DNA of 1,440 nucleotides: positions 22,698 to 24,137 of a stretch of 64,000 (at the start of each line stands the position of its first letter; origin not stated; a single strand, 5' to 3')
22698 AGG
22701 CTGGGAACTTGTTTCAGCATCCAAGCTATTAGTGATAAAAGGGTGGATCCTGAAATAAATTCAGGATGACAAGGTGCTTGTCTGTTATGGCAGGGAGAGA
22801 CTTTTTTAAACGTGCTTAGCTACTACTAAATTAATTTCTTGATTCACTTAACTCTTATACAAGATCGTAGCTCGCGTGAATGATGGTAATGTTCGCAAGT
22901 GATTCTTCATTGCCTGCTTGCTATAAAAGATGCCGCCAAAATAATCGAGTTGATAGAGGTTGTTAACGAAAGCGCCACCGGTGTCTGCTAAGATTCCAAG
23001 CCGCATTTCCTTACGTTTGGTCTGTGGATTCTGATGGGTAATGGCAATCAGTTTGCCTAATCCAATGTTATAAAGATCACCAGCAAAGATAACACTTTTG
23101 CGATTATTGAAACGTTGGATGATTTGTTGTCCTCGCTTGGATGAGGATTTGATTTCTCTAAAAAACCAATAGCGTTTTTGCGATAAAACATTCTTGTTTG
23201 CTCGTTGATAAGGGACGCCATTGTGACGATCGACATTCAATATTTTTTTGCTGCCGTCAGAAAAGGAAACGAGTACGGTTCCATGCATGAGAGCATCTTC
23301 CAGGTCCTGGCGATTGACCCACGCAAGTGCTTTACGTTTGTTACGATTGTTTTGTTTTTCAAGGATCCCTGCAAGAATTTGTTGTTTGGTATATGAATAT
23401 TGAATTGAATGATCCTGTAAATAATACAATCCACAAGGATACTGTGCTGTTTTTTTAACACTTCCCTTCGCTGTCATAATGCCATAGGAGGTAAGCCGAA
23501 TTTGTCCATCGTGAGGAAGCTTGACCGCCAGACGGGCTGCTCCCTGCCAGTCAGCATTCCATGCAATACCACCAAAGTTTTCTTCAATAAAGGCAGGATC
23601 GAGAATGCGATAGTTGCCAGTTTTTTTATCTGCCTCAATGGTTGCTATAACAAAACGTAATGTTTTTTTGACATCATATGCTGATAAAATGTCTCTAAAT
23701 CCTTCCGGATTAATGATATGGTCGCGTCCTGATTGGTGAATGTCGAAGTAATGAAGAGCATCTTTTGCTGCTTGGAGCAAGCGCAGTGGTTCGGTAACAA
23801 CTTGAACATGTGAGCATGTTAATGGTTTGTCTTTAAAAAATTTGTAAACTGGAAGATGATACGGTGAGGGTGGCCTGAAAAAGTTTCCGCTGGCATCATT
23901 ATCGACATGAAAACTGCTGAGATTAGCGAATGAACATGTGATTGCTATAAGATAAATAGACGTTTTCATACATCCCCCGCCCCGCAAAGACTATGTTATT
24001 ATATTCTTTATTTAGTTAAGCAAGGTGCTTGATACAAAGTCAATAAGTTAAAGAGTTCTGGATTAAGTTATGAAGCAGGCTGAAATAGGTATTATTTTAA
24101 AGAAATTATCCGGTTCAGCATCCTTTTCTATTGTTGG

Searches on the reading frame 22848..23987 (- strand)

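Call 11: search_protein_families(library=pfam, proteins=[window:22848-23987:-], max_evalue=0.01)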
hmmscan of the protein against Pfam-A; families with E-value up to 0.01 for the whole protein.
window:22848-23987:- (379 aa): 1 family
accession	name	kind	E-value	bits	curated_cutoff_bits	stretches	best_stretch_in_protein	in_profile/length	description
PF06725.17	3D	-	0.0023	18.6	23.8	1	302-353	4-51/72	3D domain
